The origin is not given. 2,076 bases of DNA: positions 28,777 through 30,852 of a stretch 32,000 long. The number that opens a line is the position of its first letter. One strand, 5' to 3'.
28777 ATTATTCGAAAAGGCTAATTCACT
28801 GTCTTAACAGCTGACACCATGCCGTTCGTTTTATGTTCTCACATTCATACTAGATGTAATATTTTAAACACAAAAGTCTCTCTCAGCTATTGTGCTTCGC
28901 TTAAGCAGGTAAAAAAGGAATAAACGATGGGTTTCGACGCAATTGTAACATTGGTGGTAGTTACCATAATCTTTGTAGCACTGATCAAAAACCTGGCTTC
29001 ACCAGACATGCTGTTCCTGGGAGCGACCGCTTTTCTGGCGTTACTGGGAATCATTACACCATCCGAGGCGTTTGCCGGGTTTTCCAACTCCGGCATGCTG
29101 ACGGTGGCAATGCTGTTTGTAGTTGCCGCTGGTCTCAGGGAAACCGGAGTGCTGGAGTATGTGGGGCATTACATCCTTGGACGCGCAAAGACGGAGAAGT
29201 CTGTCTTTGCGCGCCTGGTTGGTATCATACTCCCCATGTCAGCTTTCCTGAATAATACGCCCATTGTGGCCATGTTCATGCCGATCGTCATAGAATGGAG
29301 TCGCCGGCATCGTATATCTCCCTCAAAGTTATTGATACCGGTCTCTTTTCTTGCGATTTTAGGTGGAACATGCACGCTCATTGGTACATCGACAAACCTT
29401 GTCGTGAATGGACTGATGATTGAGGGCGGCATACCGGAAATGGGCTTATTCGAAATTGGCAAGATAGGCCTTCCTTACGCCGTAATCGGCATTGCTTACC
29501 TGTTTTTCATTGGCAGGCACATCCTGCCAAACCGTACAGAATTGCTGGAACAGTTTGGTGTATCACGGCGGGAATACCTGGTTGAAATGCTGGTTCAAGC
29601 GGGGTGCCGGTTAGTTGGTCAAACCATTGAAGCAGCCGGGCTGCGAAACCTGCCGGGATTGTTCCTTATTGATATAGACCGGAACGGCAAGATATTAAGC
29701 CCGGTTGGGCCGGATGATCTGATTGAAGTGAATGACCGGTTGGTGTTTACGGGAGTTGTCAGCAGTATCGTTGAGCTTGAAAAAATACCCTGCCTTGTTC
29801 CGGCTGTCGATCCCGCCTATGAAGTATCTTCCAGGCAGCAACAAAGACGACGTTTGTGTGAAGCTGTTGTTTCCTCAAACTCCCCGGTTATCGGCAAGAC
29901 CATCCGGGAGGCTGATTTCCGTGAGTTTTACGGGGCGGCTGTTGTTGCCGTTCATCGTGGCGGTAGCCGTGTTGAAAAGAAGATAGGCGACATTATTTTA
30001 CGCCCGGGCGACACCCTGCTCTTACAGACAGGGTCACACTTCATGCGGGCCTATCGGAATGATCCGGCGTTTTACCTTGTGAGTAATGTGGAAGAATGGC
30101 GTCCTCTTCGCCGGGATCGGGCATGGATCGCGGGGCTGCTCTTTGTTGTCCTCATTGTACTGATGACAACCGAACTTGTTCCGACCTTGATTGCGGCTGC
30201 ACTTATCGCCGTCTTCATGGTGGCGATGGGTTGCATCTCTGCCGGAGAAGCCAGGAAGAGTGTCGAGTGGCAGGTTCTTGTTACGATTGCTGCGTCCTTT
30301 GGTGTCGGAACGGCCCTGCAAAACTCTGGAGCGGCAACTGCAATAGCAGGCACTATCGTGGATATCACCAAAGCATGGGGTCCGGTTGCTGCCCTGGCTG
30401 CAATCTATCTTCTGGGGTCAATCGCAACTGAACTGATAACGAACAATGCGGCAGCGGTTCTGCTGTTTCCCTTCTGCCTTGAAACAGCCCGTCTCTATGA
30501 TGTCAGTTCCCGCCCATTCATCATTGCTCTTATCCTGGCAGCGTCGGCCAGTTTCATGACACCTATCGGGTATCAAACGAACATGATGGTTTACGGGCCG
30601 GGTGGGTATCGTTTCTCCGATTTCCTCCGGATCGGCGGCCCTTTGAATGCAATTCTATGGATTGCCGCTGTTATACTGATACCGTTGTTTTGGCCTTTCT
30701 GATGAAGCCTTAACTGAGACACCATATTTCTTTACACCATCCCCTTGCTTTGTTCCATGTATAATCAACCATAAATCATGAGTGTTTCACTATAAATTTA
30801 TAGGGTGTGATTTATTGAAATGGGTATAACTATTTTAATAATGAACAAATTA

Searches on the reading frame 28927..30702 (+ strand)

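Call 9: search_protein_families(library=pfam, proteins=[window:28927-30702:+], max_evalue=0.001)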
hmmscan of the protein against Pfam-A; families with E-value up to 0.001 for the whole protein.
window:28927-30702:+ (591 aa): 3 families
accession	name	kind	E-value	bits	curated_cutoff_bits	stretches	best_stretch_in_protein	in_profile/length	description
PF03600.22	CitMHS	-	4.9e-73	246.6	31.9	2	24-522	9-319/336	Citrate transporter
PF02080.26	TrkA_C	-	2e-25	88.9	27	2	312-369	3-59/71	TrkA-C domain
PF00939.25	Na_sulph_symp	-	4e-09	36.4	27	1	393-590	264-467/472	Sodium:sulfate symporter transmembrane region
